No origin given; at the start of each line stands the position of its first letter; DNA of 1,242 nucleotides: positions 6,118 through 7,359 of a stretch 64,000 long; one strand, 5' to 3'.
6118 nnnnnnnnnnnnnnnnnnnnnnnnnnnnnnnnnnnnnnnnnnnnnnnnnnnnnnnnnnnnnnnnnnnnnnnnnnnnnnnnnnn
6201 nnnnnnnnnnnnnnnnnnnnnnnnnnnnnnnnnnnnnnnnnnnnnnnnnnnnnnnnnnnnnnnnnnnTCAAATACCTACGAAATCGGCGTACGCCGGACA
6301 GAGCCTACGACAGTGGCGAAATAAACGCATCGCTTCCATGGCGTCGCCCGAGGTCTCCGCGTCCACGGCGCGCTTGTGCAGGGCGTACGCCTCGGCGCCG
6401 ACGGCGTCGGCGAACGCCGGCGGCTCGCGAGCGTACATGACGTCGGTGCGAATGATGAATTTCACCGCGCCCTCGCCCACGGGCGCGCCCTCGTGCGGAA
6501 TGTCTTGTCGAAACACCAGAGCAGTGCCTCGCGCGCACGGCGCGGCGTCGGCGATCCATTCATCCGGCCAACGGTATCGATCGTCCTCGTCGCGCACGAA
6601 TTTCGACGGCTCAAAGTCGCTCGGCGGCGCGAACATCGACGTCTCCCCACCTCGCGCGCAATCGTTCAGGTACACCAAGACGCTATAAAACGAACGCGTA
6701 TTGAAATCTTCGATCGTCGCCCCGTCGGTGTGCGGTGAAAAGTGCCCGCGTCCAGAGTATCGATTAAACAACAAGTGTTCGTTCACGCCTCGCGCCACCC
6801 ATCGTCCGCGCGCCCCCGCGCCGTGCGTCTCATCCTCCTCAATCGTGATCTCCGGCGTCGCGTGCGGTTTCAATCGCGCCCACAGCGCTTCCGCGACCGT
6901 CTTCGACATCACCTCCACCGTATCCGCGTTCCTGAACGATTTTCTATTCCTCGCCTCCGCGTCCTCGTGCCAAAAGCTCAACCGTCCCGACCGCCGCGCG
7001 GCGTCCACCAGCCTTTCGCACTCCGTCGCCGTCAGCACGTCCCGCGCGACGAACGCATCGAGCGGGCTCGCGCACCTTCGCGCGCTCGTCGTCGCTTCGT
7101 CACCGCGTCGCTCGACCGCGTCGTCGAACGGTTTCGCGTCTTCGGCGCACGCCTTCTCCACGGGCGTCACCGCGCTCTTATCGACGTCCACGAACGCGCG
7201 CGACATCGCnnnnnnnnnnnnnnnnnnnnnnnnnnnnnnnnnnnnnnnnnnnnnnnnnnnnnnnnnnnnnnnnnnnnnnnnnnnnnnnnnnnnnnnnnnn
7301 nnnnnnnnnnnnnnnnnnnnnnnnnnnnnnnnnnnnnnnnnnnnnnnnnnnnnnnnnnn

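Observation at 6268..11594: Carotenoid/apocarotenoid gene neighbourhood: 2OG-oxygenase <-> ABA4-like, photolyase, carotenoid cleavage dioxygenase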

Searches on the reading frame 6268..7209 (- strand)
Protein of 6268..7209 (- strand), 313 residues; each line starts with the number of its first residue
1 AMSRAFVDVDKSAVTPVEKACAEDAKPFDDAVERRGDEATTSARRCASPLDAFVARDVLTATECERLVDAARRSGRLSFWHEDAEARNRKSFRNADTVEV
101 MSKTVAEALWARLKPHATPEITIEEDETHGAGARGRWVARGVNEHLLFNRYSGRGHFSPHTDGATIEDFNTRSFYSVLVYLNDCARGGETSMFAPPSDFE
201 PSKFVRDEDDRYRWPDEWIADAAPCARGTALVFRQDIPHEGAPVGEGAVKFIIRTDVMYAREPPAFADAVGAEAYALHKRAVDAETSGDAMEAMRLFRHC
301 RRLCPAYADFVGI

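Call 26: find_homologous_proteins(query=window:6268-7209:-, max_evalue=0.00001)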
Query window:6268-7209:- (313 aa): 69 proteins with E <= 0.00001 among 4362 candidates.
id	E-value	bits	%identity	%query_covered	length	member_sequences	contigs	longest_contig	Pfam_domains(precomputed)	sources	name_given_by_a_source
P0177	4.6e-208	708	99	100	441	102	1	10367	PF13640.13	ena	-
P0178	7.7e-146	503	72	100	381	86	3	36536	PF13640.13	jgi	-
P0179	8.6e-143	493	72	99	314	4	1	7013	PF13640.13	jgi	-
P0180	5.2e-113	395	59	98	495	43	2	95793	PF13640.13,PF05721.20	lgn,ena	-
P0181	2.1e-112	393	58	98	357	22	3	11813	PF13640.13,PF05721.20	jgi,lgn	jgi:hypothetical protein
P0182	1.8e-110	387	79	68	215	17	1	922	PF13640.13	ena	-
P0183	4.5e-107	376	56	98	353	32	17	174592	PF13640.13,PF05721.20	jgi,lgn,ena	-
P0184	2.7e-100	354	56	99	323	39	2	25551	PF13640.13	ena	-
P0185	6.6e-100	352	55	98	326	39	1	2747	PF13640.13,PF05721.20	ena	-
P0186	7.2e-93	329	52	98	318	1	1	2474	PF13640.13,PF05721.20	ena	-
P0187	1.7e-92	328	54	98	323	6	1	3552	PF13640.13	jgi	jgi:leukotriene-A4 hydrolase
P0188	4.4e-92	327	51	98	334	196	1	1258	PF13640.13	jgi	jgi:leukotriene-A4 hydrolase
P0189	2.4e-91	324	51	98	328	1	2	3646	PF13640.13,PF05721.20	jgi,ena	jgi:leukotriene-A4 hydrolase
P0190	5.0e-91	323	52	98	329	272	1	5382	PF13640.13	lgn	-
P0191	9.1e-91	322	51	98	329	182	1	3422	PF13640.13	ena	-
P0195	2.0e-87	311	50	98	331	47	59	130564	PF13640.13,PF05721.20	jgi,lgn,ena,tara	jgi:hypothetical protein|tara:strand:+ start:1914 stop:2909 length:996 start_codon:yes stop_codon:ye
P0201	7.4e-76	273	49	84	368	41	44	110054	PF13640.13,PF05721.20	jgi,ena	-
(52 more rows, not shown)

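Call 27: find_encoding_contigs(protein=P0195, flank=10000, max_places=2)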
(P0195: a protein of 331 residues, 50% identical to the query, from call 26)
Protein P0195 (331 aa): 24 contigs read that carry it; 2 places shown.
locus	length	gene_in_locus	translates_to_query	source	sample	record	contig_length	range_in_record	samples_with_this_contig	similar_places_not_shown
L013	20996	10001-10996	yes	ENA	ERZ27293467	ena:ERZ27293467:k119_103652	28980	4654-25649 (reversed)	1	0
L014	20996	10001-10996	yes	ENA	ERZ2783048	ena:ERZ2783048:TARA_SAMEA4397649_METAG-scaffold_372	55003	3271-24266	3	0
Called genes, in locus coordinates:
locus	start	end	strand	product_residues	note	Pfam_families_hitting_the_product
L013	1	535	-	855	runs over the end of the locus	PF06762:LMF1, PF25179:LMF1_C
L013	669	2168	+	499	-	-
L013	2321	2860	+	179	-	-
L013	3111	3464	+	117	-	-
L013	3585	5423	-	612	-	-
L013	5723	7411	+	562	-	PF00083:Sugar_tr, PF07690:MFS_1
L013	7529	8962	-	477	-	PF04139:Rad9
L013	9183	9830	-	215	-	PF14108:ABA4-like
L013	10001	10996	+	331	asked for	PF05721:PhyH (faint), PF13640:2OG-FeII_Oxy_3 (weak)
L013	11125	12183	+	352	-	PF17900:Peptidase_M1_N, PF01433:Peptidase_M1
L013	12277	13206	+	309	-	PF09127:Leuk-A4-hydro_C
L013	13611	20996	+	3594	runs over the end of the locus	PF12624:VPS13_N, PF13329:ATG2_CAD, PF25036:VPS13_VAB (faint)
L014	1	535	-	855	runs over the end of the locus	PF06762:LMF1, PF25179:LMF1_C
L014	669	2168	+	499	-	-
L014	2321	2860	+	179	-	-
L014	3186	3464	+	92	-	-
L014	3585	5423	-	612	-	-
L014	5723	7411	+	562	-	PF00083:Sugar_tr, PF07690:MFS_1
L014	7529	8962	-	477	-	PF04139:Rad9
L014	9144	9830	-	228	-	PF14108:ABA4-like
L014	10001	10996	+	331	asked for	PF05721:PhyH (faint), PF13640:2OG-FeII_Oxy_3 (weak)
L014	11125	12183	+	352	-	PF17900:Peptidase_M1_N, PF01433:Peptidase_M1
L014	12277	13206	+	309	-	PF09127:Leuk-A4-hydro_C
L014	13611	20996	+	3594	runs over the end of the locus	PF12624:VPS13_N, PF13329:ATG2_CAD, PF25036:VPS13_VAB (faint)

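Call 28: find_encoding_contigs(protein=P0201, flank=10000, max_places=2)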
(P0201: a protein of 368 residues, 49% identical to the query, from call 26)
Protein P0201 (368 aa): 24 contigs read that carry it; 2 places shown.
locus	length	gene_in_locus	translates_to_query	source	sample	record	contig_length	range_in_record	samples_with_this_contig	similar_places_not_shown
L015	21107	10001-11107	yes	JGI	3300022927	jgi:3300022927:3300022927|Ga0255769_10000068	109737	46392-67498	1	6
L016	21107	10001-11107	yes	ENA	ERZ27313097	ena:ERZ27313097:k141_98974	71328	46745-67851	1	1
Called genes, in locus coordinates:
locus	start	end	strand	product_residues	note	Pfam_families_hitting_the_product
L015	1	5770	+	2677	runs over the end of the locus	PF12624:VPS13_N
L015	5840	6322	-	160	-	-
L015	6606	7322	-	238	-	PF01426:BAH, PF27108:PHD_Pygo (weak), PF00628:PHD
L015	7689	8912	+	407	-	-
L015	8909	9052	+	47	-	-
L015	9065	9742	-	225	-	PF13238:AAA_18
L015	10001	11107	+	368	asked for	PF05721:PhyH (weak), PF13640:2OG-FeII_Oxy_3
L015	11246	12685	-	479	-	-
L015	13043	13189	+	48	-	-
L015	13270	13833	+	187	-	-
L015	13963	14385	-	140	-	PF08561:Ribosomal_L37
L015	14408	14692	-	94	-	-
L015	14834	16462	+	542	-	PF00753:Lactamase_B (faint), PF16123:HAGH_C (weak)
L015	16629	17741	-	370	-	PF00316:FBPase, PF18913:FBPase_C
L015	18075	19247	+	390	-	-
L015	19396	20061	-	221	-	-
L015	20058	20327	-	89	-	-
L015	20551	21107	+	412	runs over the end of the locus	PF06699:PIG-F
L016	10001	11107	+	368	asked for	PF05721:PhyH (weak), PF13640:2OG-FeII_Oxy_3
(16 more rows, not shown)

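Call 29: search_solved_structures(query=window:6268-7209:-, max_evalue=1)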
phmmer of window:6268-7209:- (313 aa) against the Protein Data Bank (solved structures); distinct sequences matched with E-value up to 1: 0.

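Call 30: list_cluster_members(proteins=[L015:16629-17741:-, L013:5723-7411:+, L013:11125-12183:+, L008:5497-7785:+, L010:5602-8073:+, L008:4260-4865:-, L010:4650-5258:-, L012:9150-14546:-, L012:5772-8255:-, L006:1743-2975:-])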
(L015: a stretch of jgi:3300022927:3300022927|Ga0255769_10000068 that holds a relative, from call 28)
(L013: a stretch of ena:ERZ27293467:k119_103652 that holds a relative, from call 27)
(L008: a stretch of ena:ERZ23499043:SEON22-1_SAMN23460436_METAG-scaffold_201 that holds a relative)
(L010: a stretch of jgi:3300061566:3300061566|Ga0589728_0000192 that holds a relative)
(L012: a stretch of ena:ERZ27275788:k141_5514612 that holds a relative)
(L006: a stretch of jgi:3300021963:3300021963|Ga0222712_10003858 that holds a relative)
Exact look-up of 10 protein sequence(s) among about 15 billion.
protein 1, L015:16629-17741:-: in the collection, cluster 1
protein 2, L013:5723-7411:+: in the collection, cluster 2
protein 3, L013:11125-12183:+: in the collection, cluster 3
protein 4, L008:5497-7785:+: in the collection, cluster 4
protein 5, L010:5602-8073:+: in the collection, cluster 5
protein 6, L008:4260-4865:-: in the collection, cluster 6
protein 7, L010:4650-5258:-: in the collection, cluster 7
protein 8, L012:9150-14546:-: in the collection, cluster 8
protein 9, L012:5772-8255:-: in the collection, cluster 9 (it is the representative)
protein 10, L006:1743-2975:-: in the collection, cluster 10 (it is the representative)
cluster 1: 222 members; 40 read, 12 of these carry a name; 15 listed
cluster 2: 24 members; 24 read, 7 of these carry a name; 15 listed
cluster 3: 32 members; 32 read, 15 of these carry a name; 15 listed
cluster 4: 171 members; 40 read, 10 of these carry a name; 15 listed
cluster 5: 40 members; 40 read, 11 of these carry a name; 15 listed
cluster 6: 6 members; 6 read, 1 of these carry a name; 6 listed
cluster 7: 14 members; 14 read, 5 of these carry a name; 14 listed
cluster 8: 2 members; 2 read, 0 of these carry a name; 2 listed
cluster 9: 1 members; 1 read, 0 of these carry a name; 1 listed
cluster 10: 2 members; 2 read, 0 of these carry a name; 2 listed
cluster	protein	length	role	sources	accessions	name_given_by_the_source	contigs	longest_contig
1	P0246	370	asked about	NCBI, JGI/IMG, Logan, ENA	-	sedoheptulose-bisphosphatase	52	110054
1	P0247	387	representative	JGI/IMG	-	-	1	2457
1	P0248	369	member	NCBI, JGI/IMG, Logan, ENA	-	sedoheptulose-bisphosphatase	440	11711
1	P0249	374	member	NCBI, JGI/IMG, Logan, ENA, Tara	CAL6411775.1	unnamed protein product [Bathycoccus prasinos] | sedoheptulose-bisphosphatase | strand:+ start:1098 stop:2222 length:1125 start_codon:yes stop_codon:yes ...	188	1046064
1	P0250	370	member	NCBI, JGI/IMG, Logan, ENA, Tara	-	sedoheptulose-bisphosphatase | strand:- start:242 stop:1354 length:1113 start_codon:yes stop_codon:yes gene_type:complete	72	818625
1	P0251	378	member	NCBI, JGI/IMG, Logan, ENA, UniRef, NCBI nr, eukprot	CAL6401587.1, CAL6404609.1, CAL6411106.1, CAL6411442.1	unnamed protein product [Bathycoccus prasinos] | Chloroplast sedoheptulose-1,7-bisphosphatase n=1 Tax=Bathycoccus prasinos TaxID=41875 ... | chloroplast sedoheptulose-1,7-bisphosphatase [Bathycoccus prasinos]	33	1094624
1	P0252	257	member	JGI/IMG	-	sedoheptulose-bisphosphatase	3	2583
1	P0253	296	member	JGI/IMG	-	sedoheptulose-bisphosphatase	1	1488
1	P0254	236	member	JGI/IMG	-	sedoheptulose-bisphosphatase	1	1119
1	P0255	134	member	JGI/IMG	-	sedoheptulose-bisphosphatase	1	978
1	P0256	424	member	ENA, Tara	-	strand:- start:551 stop:1825 length:1275 start_codon:yes stop_codon:yes gene_type:complete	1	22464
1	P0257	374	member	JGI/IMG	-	sedoheptulose-bisphosphatase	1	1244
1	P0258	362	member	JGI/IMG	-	sedoheptulose-bisphosphatase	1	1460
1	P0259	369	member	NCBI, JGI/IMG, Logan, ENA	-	-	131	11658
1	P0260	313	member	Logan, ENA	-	-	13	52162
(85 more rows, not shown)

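Call 31: search_protein_families(library=pfam, proteins=[L015:11246-12685:-, L015:13270-13833:+, L015:5840-6322:-, L015:7689-8912:+, L013:3585-5423:-, L013:2321-2860:+, L013:669-2168:+], max_evalue=0.01)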
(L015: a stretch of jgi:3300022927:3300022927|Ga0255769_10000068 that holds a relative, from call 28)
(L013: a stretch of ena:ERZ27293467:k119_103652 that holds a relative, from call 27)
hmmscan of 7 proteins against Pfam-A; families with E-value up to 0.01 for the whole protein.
L015:11246-12685:- (479 aa): 1 family
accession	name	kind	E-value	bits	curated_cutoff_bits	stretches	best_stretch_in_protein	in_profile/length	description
PF09073.15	BUD22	-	3.6e-22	79.7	37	3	40-379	3-354/435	BUD22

L015:13270-13833:+ (187 aa): 0 families

L015:5840-6322:- (160 aa): 0 families

L015:7689-8912:+ (407 aa): 0 families

L013:3585-5423:- (612 aa): 1 family
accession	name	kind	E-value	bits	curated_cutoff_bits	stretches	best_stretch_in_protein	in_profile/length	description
PF00226.36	DnaJ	-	0.0065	17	27.8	0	558-605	12-51/63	DnaJ domain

L013:2321-2860:+ (179 aa): 0 families

L013:669-2168:+ (499 aa): 3 families
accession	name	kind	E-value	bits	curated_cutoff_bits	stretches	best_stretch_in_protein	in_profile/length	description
PF12937.12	F-box-like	-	0.00069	19.8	24.3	1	20-59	1-39/47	F-box-like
PF13513.12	HEAT_EZ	-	0.0046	17.9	27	0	392-424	22-53/55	HEAT-like repeat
PF13646.12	HEAT_2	-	0.0066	17.2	27.7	0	401-461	2-58/88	HEAT repeats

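Call 72: predict_structure(alignment_id=A2)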
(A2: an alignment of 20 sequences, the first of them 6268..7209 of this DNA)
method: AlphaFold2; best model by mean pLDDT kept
length: 313 residues; sequences in the alignment: 20
mean_pLDDT: 91.6   pTM: 0.90
mean pLDDT of the five models: 91.6, 90.6, 89.3, 88.3, 88.0
residues with pLDDT >= 90: 240; 70-90: 55; 50-70: 16; < 50: 2
segments of 3 or more residues with pLDDT < 50: none
pLDDT, mean of each block of 10 residues (from residue 1): 72 78 95 81 97 98 98 85 68 88 97 97 79 93 97 89 93 98 95 92 88 94 98 97 93 98 96 96 96 98 96 90
secondary structure, 60 per line:
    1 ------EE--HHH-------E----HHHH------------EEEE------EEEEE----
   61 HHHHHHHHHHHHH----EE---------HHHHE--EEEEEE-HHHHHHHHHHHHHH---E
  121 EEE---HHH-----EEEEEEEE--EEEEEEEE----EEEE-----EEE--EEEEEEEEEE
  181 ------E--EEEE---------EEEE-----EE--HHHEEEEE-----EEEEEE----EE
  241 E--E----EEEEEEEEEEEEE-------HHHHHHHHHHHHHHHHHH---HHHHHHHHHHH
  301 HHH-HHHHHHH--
elements in order: H26-29 E42-45 E52-56 H61-73 H89-92 E96-101 H103-116 E120-123 E135-142 E145-152 E157-160 E166-168 E171-180 E190-193 E203-206 E219-223 E229-234 E239-241 E249-261 H269-286 H290-303 H305-311

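Call 76: fold_search(model_id=the predicted structure, library=pdb)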
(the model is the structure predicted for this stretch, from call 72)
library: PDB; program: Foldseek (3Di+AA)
matches with E <= 10: 1813; with E <= 0.001: 472
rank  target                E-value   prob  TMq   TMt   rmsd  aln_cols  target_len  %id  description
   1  3gze_A                5.6e-10  1.00  0.44  0.62   6.0       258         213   14  Algal prolyl 4-hydroxylase complexed with zinc and (Ser-Pro)5 peptide substrate (released 2009-06-23)
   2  2jig_A                1.8e-09  1.00  0.43  0.60   6.4       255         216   15  Crystal structure of Chlamydomonas reinhardtii prolyl-4 hydroxylase type I complexed with zinc and pyridine-2,4-dicarb (released 2007-10-30)
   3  4iw3_A                6.2e-09  1.00  0.38  0.57   6.8       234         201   16  Crystal structure of a Pseudomonas putida prolyl-4-hydroxylase (P4H) in complex with elongation factor Tu (EF-Tu) (released 2014-01-29)
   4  9qn0_B                1.1e-08  1.00  0.37  0.48  14.8       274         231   14  Fe(II)-2-oxoglutarate-dependent pseudomonal iron uptake factor C in complex with 2,4-PDCA (Mn) (released 2026-04-08)
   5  4j25_F                1.4e-08  1.00  0.41  0.64   5.0       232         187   16  Crystal structure of a Pseudomonas putida prolyl-4-hydroxylase (P4H) (released 2014-02-05)
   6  4j25_E                4.3e-08  1.00  0.40  0.63   4.9       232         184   16  Crystal structure of a Pseudomonas putida prolyl-4-hydroxylase (P4H) (released 2014-02-05)
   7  4j25_G                5.1e-08  1.00  0.40  0.63   5.4       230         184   16  Crystal structure of a Pseudomonas putida prolyl-4-hydroxylase (P4H) (released 2014-02-05)
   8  2jij_A                5.4e-08  1.00  0.43  0.62   6.9       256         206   13  Crystal structure of the apo form of Chlamydomonas reinhardtii prolyl- 4 hydroxylase type I (released 2007-10-30)
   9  9qn0_A                6.1e-08  1.00  0.38  0.48  14.8       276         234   16  Fe(II)-2-oxoglutarate-dependent pseudomonal iron uptake factor C in complex with 2,4-PDCA (Mn) (released 2026-04-08)
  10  5hv0_B                6.1e-08  1.00  0.33  0.50  11.3       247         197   17  Structural Analysis of Cofactor Binding of a Prolyl 4-Hydroxylase from the Pathogenic Bacterium Bacillus anthracis (released 2016-05-04)
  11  9ghl_A                7.4e-08  1.00  0.38  0.50  14.8       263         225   15  Fe(II)-2-oxoglutarate-dependent pseudomonal iron uptake factor C in complex with malate (released 2025-08-27)
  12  5iax_B                8.3e-08  1.00  0.37  0.57  10.9       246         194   15  Mechanistic and Structural Analysis of Substrate Recognition and Cofactor Binding by an Unusual Bacterial Prolyl Hydro (released 2016-04-27)
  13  3dkq_A                1.1e-07  1.00  0.40  0.52  14.8       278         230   15  Crystal structure of Putative Oxygenase (YP_001051978.1) from SHEWANELLA BALTICA OS155 at 2.26 A resolution (released 2008-08-12)
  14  9blq_A                1.2e-07  1.00  0.42  0.59   6.3       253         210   15  X-ray crystal structure of Streptomyces cacaoi PolD with iron and succinate bound (released 2025-11-05)
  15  5hv4                  1.2e-07  1.00  0.35  0.55  13.6       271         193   15  Crystal Structure of a Prolyl 4-Hydroxylase Complexed with Alpha-ketoglutarate from the Pathogenic Bacterium Bacillus an (released 2016-05-04)
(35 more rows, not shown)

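Call 88: search_protein_families(library=pfam, proteins=[L013:9183-9830:-, L013:7529-8962:-], max_evalue=0.001)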
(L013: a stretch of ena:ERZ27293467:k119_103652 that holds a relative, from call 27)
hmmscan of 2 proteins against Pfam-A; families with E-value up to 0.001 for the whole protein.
L013:9183-9830:- (215 aa): 1 family
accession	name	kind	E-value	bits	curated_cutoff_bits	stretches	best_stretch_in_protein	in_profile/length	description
PF14108.11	ABA4-like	-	2.9e-32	112.2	27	1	66-203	1-127/127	ABA DEFICIENT 4-like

L013:7529-8962:- (477 aa): 1 family
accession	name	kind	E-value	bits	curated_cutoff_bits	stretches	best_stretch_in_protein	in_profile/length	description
PF04139.18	Rad9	-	1.9e-34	119.7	25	1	13-287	1-237/253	Rad9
